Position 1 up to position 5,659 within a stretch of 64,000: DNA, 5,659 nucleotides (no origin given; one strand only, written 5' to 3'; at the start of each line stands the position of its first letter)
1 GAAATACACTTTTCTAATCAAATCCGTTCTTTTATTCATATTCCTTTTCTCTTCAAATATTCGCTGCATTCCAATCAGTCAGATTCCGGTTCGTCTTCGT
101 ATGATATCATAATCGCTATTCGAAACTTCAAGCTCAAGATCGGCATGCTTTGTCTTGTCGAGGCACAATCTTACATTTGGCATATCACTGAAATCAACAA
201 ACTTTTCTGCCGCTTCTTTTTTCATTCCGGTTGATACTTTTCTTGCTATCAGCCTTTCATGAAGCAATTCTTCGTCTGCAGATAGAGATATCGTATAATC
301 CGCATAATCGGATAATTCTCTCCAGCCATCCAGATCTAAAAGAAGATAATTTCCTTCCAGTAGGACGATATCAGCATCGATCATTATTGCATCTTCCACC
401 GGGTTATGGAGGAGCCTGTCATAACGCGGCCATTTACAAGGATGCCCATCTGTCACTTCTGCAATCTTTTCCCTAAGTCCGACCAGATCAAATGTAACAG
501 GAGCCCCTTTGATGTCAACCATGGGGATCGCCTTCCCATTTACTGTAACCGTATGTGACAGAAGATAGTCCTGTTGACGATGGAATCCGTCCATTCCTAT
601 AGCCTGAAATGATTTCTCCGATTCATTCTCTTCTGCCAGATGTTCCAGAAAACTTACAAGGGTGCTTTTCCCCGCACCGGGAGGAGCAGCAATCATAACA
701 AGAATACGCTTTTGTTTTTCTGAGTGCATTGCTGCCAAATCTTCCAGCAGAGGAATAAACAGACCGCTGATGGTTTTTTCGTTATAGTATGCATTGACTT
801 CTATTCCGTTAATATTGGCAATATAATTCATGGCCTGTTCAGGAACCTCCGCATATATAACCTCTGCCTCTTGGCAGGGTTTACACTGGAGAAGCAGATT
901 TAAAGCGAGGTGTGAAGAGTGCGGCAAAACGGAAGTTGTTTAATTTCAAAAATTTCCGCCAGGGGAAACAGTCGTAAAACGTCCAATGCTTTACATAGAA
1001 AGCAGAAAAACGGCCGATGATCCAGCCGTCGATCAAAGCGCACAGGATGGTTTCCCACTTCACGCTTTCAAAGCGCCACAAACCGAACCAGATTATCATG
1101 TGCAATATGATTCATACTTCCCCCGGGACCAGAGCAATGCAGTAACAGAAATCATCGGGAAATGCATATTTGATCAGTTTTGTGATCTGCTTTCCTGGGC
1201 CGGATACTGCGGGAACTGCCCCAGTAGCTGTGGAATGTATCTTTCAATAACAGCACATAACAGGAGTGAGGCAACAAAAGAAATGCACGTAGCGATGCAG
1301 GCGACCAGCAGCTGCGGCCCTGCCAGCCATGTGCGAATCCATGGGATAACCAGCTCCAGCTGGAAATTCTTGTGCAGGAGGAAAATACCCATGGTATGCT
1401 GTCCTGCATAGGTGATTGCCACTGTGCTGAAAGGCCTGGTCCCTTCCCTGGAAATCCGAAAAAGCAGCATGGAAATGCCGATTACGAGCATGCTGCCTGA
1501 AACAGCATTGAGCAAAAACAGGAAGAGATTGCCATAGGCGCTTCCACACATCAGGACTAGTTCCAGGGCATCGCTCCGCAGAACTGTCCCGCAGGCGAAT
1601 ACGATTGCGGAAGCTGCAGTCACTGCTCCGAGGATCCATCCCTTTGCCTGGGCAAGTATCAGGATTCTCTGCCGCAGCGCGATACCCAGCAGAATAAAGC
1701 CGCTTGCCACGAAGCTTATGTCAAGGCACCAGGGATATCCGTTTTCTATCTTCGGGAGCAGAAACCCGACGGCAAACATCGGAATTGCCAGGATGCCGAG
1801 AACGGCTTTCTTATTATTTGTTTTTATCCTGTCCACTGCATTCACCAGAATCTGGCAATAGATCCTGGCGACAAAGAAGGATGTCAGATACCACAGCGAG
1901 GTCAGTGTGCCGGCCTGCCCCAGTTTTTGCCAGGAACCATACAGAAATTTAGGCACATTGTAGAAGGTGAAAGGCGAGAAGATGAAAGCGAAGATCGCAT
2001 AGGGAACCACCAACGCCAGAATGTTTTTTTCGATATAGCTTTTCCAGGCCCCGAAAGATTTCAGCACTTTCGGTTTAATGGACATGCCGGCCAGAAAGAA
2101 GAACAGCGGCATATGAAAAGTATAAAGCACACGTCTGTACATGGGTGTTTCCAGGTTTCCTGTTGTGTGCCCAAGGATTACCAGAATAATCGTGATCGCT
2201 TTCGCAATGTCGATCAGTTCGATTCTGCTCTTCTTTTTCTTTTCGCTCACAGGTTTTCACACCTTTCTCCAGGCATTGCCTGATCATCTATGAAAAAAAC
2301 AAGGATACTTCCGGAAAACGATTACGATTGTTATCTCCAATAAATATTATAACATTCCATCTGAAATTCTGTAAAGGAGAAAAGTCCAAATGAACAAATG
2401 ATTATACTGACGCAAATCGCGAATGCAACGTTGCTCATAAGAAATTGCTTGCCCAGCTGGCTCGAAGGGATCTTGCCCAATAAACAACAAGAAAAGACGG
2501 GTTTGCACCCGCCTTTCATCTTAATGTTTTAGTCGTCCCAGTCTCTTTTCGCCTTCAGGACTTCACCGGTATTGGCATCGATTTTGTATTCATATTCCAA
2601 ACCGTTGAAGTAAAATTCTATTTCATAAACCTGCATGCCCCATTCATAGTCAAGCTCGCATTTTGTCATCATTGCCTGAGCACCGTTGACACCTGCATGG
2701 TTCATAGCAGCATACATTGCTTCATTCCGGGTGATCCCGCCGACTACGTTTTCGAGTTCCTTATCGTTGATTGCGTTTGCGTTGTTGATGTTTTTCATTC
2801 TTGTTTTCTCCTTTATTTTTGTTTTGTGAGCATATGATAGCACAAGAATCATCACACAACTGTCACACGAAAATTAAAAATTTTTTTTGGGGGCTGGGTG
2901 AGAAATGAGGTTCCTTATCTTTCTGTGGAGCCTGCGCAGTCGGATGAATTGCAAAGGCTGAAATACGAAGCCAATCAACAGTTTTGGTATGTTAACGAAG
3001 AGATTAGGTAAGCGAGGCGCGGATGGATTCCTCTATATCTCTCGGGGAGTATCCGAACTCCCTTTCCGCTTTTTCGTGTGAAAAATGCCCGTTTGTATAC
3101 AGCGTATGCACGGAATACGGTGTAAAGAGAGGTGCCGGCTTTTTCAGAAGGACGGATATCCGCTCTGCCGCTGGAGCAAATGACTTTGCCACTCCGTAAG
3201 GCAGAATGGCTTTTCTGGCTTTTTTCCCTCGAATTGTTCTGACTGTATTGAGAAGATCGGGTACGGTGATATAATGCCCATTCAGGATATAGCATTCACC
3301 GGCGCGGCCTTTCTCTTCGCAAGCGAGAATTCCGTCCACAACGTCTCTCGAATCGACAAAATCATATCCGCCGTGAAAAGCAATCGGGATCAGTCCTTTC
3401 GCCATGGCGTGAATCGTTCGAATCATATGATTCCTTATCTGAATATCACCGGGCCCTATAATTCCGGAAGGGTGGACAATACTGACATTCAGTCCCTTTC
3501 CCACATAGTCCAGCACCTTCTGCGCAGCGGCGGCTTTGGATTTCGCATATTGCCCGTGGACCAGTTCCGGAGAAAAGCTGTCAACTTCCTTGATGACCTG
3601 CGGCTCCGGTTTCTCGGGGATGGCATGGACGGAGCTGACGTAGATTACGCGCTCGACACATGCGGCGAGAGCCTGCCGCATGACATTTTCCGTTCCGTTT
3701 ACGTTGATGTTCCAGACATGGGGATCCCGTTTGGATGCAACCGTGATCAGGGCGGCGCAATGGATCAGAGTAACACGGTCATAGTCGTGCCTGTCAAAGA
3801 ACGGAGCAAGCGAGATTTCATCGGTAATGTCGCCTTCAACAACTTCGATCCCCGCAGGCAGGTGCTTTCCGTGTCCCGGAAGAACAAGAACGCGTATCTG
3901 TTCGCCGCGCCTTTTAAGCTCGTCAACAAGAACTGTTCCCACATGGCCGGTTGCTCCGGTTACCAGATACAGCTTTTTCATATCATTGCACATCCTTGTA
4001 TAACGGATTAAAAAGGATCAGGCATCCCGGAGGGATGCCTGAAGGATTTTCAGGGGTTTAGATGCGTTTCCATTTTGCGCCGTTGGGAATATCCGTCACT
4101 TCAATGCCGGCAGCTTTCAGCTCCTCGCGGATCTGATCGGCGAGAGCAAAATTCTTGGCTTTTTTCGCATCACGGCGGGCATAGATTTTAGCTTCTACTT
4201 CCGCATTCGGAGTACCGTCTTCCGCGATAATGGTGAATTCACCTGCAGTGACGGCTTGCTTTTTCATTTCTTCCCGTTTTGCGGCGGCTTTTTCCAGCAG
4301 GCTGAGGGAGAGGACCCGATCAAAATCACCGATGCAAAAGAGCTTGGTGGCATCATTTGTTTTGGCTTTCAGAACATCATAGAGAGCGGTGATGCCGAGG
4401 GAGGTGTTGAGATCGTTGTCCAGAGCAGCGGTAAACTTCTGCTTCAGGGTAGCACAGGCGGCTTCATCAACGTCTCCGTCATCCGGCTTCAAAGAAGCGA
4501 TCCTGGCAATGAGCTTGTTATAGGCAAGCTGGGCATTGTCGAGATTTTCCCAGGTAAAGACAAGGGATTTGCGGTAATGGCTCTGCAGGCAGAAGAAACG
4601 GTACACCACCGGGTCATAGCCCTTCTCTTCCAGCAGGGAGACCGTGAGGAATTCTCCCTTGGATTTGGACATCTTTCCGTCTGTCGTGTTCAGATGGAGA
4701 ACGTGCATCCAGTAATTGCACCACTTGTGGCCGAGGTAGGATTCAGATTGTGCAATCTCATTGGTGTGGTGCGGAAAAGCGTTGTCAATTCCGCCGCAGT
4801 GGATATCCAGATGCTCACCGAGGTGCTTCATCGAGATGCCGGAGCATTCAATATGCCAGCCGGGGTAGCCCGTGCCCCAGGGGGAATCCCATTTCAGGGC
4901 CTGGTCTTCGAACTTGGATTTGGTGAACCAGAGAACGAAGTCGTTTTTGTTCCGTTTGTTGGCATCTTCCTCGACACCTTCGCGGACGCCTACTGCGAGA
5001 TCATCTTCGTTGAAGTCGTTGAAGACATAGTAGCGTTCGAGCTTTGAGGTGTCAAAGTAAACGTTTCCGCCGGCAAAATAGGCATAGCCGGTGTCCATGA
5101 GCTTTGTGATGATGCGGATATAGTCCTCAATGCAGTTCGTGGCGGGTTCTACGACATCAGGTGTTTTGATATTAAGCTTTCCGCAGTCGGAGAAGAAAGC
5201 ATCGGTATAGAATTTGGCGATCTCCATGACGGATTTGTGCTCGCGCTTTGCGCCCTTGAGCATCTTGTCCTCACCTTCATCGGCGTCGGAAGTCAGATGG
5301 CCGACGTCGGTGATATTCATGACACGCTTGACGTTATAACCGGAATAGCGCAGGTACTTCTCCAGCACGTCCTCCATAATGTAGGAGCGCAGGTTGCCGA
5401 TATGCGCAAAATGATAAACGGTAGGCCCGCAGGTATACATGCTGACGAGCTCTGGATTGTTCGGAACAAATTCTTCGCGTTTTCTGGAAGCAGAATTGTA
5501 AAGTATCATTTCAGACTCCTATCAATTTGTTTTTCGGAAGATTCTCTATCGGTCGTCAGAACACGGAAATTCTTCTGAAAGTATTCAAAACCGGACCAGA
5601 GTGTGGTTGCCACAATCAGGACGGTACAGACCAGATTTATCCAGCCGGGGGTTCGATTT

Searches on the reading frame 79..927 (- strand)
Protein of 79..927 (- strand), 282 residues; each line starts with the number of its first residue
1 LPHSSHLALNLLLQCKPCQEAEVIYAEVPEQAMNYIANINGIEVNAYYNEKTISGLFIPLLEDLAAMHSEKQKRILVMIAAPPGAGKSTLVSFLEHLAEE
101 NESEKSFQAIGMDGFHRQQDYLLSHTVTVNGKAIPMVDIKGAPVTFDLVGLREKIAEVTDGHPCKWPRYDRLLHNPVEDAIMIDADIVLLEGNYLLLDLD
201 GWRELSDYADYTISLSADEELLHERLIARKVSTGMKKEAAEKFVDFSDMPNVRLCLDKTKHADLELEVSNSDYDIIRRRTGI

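Call 45: search_protein_families(library=pfam, max_evalue=0.00001, proteins=[window:79-927:-])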
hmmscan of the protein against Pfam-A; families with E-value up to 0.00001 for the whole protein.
window:79-927:- (282 aa): 1 family
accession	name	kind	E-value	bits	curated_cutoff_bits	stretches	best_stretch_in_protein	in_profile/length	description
PF00485.24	PRK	-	8.1e-07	29.5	22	1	77-264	2-185/196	Phosphoribulokinase / Uridine kinase family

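Call 72: find_encoding_contigs(protein=window:79-927:-, flank=10000, max_places=2)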
Protein window:79-927:- (282 aa): no gene with exactly this product is on record in the collection.

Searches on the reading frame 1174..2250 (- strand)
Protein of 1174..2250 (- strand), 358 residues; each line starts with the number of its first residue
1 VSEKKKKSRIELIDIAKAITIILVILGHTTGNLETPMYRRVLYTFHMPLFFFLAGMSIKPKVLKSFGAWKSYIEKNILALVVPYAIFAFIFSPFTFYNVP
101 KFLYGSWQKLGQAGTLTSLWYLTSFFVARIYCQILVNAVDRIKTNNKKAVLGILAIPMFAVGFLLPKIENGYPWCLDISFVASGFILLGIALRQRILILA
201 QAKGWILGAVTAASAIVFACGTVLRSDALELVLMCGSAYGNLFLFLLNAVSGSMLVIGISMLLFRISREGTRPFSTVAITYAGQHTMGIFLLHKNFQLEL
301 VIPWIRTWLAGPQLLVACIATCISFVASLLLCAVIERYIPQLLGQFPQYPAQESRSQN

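Call 45: search_protein_families(library=pfam, max_evalue=0.00001, proteins=[window:1174-2250:-])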
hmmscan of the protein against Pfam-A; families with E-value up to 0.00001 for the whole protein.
window:1174-2250:- (358 aa): 1 family
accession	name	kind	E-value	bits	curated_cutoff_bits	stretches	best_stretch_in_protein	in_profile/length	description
PF01757.29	Acyl_transf_3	-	8.8e-27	94.4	31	1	13-331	4-324/326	Acyltransferase domain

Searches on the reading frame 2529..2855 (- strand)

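Call 45: search_protein_families(library=pfam, max_evalue=0.00001, proteins=[window:2529-2855:-])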
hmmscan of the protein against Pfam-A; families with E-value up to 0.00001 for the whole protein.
window:2529-2855:- (108 aa): 1 family
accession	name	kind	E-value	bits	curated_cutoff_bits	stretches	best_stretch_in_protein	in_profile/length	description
PF03413.25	PepSY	-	3.3e-10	40.6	24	1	67-102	23-59/60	Peptidase propeptide and YPEB domain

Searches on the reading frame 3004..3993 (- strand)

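Call 45: search_protein_families(library=pfam, max_evalue=0.00001, proteins=[window:3004-3993:-])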
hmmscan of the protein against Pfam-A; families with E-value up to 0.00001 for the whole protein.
window:3004-3993:- (329 aa): 7 families
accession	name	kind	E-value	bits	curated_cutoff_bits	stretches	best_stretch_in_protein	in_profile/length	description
PF01370.27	Epimerase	-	2.3e-29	103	20.9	1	10-233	2-235/240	NAD dependent epimerase/dehydratase family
PF01073.25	3Beta_HSD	-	3.2e-18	66.2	22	1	10-194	1-197/280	3-beta hydroxysteroid dehydrogenase/isomerase family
PF07993.18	NAD_binding_4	-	3.8e-16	59.5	20.1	1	49-205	63-238/258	Male sterility protein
PF13460.12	NAD_binding_10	-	5.7e-13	49.6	27.2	1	13-178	1-146/184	NAD(P)H-binding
PF16363.11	GDP_Man_Dehyd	-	4e-12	46.7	27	1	10-322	1-327/332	GDP-mannose 4,6 dehydratase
PF04321.23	RmlD_sub_bind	-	7.2e-09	35.6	27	1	10-165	4-141/287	RmlD substrate binding domain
PF02719.21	Polysacc_synt_2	-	9.5e-08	32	20.2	0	10-125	2-132/293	Polysaccharide biosynthesis protein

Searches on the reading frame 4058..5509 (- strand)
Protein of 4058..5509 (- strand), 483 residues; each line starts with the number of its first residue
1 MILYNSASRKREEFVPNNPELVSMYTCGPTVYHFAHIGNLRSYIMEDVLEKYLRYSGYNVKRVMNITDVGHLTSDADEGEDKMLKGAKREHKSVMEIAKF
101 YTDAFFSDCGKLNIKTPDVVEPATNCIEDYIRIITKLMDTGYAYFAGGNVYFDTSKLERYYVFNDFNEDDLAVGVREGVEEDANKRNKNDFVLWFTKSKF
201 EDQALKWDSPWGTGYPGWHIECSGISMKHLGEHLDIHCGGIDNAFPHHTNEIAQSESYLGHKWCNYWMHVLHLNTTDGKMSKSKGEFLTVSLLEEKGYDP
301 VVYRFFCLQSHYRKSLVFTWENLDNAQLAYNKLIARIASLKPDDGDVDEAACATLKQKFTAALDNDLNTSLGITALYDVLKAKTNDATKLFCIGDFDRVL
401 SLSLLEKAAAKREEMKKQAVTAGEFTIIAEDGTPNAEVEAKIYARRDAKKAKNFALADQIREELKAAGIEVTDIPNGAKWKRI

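Call 45: search_protein_families(library=pfam, max_evalue=0.00001, proteins=[window:4058-5509:-])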
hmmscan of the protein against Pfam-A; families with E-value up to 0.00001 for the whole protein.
window:4058-5509:- (483 aa): 2 families
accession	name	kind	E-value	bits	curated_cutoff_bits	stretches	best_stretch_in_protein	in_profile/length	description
PF01406.26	tRNA-synt_1e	-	1.1e-91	307.8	27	1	14-327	2-300/301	tRNA synthetases class I (C) catalytic domain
PF09334.17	tRNA-synt_1g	-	1.4e-07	31.1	20.1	0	35-117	14-86/391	tRNA synthetases class I (M)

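Call 75: find_encoding_contigs(protein=window:4058-5509:-, flank=10000, max_places=1)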
Protein window:4058-5509:- (483 aa): 10 contigs read that carry it; 1 place shown.
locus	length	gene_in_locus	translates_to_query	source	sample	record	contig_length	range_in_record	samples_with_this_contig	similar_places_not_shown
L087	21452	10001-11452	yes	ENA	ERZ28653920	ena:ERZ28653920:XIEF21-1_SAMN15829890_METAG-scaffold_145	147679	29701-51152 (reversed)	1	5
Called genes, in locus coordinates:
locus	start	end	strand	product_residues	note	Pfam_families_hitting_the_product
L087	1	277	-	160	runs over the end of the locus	PF00588:SpoU_methylase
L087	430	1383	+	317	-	PF04055:Radical_SAM, PF13353:Fer4_12 (weak)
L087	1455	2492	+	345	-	PF01070:FMN_dh, PF00478:IMPDH (weak), PF01645:Glu_synthase (weak)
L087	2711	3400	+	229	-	PF00072:Response_reg, PF00486:Trans_reg_C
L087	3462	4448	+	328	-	PF00512:HisKA, PF02518:HATPase_c, PF14501:HATPase_c_5 (weak)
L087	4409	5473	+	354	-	PF07136:DUF1385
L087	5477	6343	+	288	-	PF17827:PrmC_N, PF02475:TRM5-TYW2_MTfase (weak), PF03602:Cons_hypoth95, PF05175:MTS, PF06325:PrmA, PF13847:Methyltransf_31, PF08241:Methyltransf_11 (weak), PF13649:Methyltransf_25, +3 more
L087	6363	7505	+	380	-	PF00154:RecA_N, PF06745:ATPase, PF08423:Rad51, PF21096:RecA_C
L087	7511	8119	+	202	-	PF21982:RecX_HTH1, PF02631:RecX_HTH2, PF21981:RecX_HTH3 (weak)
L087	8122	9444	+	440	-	PF00919:UPF0004, PF04055:Radical_SAM, PF18693:TRAM_2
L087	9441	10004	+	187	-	PF01066:CDP-OH_P_transf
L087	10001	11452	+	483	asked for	PF01406:tRNA-synt_1e, PF09334:tRNA-synt_1g (faint)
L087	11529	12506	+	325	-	PF01073:3Beta_HSD, PF01370:Epimerase, PF02719:Polysacc_synt_2 (weak), PF04321:RmlD_sub_bind, PF13460:NAD_binding_10, PF16363:GDP_Man_Dehyd, PF07993:NAD_binding_4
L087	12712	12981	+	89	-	PF03413:PepSY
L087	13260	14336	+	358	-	PF01757:Acyl_transf_3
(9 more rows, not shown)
